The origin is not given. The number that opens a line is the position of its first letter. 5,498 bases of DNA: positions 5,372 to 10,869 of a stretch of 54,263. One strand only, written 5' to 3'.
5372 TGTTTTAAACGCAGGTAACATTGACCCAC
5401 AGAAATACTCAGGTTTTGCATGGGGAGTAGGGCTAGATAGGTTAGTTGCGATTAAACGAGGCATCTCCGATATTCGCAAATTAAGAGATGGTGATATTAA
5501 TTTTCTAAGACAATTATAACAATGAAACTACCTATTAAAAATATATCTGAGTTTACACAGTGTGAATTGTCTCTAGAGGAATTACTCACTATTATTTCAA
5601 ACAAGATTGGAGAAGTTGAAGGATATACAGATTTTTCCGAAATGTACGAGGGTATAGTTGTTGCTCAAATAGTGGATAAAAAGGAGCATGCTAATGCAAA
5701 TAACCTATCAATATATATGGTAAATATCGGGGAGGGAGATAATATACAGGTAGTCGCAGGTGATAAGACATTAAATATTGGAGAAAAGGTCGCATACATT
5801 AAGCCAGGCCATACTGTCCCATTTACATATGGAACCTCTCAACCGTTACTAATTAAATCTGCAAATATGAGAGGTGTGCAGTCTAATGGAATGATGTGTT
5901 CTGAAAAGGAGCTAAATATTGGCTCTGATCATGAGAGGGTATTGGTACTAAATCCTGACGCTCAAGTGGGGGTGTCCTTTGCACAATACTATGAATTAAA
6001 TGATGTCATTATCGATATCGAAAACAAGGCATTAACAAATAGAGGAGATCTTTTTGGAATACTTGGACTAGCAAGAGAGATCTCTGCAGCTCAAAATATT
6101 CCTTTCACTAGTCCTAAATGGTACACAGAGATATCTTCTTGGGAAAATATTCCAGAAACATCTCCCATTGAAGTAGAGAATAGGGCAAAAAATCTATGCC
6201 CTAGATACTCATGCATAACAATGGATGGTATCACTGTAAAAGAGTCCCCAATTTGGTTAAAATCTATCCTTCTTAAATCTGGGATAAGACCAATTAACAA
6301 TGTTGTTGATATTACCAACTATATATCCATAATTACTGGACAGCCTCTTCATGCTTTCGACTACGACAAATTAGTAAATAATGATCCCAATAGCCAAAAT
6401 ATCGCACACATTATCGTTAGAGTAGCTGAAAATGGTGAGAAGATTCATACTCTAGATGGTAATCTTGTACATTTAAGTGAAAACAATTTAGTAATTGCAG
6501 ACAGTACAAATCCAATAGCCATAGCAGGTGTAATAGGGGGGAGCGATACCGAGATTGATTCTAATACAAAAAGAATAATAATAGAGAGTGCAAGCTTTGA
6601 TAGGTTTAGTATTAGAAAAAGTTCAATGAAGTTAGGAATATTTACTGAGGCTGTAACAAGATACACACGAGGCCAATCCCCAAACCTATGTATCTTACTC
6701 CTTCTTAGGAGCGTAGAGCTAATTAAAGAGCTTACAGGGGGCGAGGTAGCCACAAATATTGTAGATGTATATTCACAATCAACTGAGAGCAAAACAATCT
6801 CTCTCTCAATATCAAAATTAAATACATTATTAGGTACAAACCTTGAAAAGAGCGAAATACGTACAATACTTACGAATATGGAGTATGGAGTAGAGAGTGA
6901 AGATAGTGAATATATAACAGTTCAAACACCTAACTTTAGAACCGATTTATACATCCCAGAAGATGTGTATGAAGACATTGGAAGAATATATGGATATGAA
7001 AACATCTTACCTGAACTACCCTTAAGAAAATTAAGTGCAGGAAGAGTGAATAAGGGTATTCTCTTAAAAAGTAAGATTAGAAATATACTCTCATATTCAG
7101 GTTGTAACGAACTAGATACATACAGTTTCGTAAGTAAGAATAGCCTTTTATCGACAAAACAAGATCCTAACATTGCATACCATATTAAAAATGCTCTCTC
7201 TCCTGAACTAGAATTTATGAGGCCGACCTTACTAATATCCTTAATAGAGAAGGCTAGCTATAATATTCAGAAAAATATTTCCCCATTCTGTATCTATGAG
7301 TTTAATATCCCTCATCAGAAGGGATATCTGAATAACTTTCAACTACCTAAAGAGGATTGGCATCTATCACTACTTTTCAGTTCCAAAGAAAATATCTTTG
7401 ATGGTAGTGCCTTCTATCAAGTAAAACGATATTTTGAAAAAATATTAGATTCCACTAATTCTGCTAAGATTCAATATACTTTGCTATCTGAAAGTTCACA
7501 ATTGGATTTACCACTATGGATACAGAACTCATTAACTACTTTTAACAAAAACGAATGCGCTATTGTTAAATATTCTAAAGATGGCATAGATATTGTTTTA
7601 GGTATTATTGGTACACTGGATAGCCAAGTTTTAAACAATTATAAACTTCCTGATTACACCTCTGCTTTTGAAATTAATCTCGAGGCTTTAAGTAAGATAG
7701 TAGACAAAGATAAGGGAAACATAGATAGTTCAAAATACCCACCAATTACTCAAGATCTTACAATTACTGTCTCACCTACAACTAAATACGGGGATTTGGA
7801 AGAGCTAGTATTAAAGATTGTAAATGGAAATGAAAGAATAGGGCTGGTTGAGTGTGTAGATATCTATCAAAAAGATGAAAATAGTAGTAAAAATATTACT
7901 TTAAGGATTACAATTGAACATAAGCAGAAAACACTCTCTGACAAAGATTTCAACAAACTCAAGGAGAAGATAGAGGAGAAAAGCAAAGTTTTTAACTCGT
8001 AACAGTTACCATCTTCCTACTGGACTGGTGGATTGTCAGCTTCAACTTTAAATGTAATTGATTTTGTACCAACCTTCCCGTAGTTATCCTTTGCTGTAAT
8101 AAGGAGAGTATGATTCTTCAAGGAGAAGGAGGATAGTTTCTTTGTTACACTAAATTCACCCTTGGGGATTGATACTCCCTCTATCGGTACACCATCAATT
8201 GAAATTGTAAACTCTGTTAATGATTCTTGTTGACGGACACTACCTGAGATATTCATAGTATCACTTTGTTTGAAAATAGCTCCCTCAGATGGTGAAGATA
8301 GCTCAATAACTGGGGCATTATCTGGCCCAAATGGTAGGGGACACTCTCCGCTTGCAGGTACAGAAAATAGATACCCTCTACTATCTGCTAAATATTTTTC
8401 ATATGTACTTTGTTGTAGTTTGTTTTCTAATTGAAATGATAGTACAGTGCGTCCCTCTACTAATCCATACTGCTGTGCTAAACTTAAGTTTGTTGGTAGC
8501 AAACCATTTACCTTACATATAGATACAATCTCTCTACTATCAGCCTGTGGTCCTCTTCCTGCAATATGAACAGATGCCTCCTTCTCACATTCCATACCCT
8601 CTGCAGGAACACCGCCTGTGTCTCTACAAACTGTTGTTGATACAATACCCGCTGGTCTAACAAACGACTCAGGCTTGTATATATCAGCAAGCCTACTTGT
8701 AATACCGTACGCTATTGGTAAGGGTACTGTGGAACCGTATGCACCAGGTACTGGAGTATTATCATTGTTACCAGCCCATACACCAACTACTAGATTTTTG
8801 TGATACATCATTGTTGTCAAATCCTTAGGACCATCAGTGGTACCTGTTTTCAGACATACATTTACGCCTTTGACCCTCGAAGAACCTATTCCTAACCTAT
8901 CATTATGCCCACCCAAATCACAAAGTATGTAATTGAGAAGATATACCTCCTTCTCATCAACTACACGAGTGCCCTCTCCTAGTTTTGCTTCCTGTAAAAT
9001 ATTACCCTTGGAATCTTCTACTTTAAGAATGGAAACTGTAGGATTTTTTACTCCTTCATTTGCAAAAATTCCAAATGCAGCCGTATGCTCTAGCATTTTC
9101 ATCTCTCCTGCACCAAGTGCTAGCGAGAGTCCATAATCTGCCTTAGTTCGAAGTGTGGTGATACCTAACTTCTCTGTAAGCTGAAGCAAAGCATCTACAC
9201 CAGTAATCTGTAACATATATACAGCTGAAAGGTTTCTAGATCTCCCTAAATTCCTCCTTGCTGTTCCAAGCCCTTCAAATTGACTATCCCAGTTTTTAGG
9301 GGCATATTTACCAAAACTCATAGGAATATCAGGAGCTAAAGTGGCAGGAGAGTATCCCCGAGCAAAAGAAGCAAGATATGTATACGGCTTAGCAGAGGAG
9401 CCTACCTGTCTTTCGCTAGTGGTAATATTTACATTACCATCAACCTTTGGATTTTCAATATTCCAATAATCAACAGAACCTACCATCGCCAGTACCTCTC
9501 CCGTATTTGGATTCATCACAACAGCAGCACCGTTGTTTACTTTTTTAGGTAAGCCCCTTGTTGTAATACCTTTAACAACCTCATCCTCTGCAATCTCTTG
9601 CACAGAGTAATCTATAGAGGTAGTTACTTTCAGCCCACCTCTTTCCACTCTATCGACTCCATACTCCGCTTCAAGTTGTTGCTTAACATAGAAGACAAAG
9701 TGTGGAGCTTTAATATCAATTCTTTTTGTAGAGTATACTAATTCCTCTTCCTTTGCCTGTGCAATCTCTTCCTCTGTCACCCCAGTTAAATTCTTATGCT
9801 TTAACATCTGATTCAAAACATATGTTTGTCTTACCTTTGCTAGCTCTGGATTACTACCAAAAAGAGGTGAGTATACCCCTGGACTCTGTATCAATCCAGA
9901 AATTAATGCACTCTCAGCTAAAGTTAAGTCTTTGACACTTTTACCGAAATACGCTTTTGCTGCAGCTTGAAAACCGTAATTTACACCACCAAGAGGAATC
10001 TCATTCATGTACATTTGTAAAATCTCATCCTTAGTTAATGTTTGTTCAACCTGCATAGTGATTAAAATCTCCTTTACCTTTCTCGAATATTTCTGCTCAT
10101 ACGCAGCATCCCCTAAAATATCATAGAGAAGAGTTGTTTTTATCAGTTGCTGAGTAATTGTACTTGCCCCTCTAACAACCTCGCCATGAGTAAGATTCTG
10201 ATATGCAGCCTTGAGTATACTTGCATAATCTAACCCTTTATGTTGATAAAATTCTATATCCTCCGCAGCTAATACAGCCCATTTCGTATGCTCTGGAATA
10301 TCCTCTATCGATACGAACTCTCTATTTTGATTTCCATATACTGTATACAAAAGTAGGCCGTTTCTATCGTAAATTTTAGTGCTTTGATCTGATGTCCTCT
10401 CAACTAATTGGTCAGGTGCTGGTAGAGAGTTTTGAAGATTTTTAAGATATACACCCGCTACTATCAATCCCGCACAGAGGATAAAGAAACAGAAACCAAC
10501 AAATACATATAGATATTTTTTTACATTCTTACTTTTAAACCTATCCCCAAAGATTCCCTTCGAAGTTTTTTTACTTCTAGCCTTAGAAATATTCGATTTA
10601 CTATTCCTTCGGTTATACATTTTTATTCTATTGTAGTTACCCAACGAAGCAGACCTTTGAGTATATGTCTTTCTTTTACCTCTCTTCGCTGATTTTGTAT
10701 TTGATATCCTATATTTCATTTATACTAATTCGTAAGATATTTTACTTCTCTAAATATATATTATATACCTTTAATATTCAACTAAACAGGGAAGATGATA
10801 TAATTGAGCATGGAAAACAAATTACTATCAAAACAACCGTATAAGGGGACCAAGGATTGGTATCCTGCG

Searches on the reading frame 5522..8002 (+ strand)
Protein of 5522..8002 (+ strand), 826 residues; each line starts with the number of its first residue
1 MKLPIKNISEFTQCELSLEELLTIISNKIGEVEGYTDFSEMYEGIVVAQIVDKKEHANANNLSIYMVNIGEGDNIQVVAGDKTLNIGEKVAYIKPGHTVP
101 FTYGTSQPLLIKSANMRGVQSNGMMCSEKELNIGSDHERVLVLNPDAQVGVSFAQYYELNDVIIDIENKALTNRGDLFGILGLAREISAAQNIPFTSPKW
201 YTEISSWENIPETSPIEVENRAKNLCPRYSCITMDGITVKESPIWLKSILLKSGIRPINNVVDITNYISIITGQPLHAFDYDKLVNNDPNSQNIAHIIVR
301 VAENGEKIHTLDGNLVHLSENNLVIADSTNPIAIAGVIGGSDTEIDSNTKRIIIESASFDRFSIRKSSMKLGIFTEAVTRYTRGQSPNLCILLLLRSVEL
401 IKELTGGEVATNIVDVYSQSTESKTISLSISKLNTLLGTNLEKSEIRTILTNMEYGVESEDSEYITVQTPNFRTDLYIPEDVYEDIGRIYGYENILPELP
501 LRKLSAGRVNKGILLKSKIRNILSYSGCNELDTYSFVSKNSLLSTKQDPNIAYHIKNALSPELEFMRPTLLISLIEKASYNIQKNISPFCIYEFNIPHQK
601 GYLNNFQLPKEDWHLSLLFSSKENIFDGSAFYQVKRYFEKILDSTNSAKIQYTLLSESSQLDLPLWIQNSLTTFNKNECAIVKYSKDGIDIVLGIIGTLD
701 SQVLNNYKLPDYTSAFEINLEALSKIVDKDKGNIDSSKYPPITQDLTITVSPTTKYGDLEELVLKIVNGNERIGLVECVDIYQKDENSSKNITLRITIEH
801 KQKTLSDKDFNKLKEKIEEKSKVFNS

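Call 73: search_protein_families(library=pfam, proteins=[window:5522-8002:+], max_evalue=0.00001)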
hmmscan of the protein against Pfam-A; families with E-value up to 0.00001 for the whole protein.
window:5522-8002:+ (826 aa): 5 families
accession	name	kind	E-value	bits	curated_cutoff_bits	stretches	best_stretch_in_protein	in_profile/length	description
PF03483.22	B3_4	-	1.5e-56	191.2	29.3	1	226-406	2-174/174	B3/4 domain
PF17759.6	tRNA_synthFbeta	-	1.2e-26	93.9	22.4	1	499-720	5-214/214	Phenylalanyl tRNA synthetase beta chain CLM domain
PF03484.21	B5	-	8.9e-20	71.1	28.6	1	426-492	1-67/67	tRNA synthetase B5 domain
PF03147.19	FDX-ACB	-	3.3e-13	50.3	31.1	1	737-820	1-84/94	Ferredoxin-fold anticodon binding domain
PF01588.26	tRNA_bind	-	4e-13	49.7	27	1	45-150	1-94/96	Putative tRNA binding domain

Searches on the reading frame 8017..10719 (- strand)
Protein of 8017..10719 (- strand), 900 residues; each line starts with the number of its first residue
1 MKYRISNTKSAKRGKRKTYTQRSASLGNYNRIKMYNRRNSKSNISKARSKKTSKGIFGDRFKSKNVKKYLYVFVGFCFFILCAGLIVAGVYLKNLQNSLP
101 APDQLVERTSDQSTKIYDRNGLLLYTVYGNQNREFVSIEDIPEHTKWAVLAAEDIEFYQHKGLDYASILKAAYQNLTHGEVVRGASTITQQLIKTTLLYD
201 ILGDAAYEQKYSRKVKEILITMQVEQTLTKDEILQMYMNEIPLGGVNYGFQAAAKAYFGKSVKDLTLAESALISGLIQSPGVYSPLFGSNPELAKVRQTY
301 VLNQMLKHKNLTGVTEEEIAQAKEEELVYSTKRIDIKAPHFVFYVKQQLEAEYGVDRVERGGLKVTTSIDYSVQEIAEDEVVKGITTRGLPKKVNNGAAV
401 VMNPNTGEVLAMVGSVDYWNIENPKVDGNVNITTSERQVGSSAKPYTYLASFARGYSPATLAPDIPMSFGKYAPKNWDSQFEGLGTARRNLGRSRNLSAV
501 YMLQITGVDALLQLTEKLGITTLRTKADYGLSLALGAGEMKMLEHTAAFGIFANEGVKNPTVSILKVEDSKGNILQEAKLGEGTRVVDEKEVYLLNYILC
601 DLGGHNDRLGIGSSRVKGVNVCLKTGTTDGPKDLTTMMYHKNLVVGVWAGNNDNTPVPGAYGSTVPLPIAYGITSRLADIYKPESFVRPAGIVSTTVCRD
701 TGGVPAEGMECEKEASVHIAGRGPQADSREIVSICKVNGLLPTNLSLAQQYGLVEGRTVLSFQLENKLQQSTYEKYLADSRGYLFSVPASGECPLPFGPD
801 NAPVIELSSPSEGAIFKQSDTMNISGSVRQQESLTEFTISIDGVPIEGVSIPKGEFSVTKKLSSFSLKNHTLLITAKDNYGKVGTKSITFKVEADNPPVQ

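Call 73: search_protein_families(library=pfam, proteins=[window:8017-10719:-], max_evalue=0.00001)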
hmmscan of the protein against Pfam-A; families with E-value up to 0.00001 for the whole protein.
window:8017-10719:- (900 aa): 2 families
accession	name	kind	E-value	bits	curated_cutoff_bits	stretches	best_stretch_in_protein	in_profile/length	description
PF00912.28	Transgly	-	2.3e-59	200.3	27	1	125-305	6-177/178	Transglycosylase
PF00905.27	Transpeptidase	-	5.8e-13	49.2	22.1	1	397-632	1-246/299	Penicillin binding protein transpeptidase domain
